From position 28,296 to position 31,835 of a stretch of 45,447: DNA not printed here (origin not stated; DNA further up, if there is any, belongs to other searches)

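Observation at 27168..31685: Nramp-fold transporter with substituted metal-binding motif, translationally coupled to the heparinase II/III-like gene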

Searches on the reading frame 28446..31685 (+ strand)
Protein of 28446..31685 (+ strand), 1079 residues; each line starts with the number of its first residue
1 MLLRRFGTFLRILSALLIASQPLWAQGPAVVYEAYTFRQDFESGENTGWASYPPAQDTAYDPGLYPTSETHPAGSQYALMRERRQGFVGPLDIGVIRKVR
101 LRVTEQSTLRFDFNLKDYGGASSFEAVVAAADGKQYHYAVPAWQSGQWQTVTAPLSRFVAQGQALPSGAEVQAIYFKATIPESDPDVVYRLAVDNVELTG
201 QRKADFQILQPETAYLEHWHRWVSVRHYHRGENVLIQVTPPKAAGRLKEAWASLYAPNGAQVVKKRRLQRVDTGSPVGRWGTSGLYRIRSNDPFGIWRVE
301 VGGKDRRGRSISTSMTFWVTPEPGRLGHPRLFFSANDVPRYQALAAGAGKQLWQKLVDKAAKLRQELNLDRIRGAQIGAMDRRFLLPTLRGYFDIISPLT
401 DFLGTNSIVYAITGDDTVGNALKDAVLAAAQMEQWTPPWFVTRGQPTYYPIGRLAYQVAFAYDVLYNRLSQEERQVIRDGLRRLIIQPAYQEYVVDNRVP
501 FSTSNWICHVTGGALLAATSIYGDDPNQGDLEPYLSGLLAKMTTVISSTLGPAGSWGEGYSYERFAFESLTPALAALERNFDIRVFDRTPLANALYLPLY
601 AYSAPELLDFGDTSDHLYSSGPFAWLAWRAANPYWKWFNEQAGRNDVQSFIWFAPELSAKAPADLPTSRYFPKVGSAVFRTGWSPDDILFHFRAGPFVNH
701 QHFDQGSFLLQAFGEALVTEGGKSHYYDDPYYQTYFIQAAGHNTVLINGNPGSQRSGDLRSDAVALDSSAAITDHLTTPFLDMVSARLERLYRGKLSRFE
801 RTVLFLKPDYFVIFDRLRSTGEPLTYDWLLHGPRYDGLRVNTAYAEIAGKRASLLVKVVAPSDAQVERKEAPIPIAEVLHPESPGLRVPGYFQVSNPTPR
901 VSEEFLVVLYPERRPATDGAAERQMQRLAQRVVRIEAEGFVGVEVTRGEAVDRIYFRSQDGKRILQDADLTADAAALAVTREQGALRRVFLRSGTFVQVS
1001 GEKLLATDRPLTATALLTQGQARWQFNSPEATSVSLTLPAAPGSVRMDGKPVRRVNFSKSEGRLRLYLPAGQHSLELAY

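Call 3: search_protein_families(library=pfam, proteins=[window:28446-31685:+], max_evalue=0.01)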
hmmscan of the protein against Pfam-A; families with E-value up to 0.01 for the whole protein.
window:28446-31685:+ (1079 aa): 1 family
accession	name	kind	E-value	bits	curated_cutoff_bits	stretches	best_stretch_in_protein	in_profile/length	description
PF07940.18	Hepar_II_III_C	-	8.6e-13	48.8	24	1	666-831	4-166/237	Heparinase II/III-like, C-terminal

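Call 4: search_protein_families(library=ncbifam, proteins=[window:28446-31685:+], max_evalue=0.01)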
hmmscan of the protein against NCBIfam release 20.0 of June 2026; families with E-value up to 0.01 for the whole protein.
window:28446-31685:+ (1079 aa): 1 family
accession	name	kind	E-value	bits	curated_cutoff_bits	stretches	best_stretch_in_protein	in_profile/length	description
NF045571.1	HepHepsulflyase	equivalog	3.4e-13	48.4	600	1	327-748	45-458/774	heparin/heparin-sulfate lyase HepB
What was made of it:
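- On Polysaccharide lyase, heparinase II/III-like fold (PL35/PL21/PL15-like), for the partner gene: HepB NF045571 scores 48 against a cut-off of 600 (call 4), so it is not heparinase II itself.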

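Call 30: search_solved_structures(query=window:28446-31685:+, max_evalue=1, show_alignments=1)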
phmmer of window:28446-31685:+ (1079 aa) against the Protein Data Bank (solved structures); distinct sequences matched with E-value up to 1: 12.
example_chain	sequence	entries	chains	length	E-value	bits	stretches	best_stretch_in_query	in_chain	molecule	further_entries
8khv_A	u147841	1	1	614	1.7e-17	65.7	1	445-898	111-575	Heparinase II/III-like protein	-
2fuq_A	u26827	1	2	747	1.2e-15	59.6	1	403-749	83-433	heparinase II protein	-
2fut_A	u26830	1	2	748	1.2e-15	59.6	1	403-749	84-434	heparinase II protein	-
3e80_A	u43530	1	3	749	1.2e-15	59.6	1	403-749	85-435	Heparinase II protein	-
3e7j_A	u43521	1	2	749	1e-14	56.5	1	403-749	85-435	Heparinase II protein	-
3a0o_A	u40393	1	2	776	1.2e-14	56.3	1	452-831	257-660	Oligo alginate lyase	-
3afl_A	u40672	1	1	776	2e-13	52.2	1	452-831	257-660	Oligo alginate lyase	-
8khw_A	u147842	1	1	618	1e-10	43.3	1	429-912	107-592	DUF4962 domain-containing protein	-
6lja_A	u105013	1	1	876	1.9e-06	29.1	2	660-750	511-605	Heparinase II/III-like protein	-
9o3q_A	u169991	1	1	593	2.7e-06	28.7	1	401-728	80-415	PL35 chondroitinase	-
6ljl_A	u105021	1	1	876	2.6e-05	25.4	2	660-750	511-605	Heparinase II/III-like protein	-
9vtk_A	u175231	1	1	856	0.033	15.1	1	658-755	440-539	Uly1040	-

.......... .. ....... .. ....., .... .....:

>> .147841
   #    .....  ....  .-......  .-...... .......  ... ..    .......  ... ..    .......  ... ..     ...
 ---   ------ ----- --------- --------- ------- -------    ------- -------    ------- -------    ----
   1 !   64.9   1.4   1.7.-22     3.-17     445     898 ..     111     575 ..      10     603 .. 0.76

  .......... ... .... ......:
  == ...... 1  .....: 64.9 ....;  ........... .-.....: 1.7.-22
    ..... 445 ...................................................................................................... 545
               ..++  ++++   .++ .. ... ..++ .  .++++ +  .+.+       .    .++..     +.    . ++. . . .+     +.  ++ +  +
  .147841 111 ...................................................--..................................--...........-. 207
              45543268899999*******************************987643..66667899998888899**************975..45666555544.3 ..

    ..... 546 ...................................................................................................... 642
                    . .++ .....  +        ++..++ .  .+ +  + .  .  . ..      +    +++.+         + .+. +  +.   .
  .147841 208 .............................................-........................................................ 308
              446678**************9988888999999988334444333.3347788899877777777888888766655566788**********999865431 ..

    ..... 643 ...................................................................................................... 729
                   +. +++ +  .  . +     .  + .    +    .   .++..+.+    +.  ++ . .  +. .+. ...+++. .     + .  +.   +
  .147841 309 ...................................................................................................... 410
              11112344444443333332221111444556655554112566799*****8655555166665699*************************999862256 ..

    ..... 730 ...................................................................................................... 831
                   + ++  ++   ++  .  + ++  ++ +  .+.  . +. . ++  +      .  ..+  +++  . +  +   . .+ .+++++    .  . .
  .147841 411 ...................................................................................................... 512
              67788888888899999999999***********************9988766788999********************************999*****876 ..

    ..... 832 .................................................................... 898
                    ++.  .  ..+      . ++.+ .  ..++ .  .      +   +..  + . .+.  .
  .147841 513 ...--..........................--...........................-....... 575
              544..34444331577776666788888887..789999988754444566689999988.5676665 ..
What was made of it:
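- On Polysaccharide lyase, heparinase II/III-like fold (PL35/PL21/PL15-like), for the partner gene: 8khv E 1.7e-17 (call 30).
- Checked: Its best solved homologue is the PL35 lyase 8khv (E 1.7e-17, call 30).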
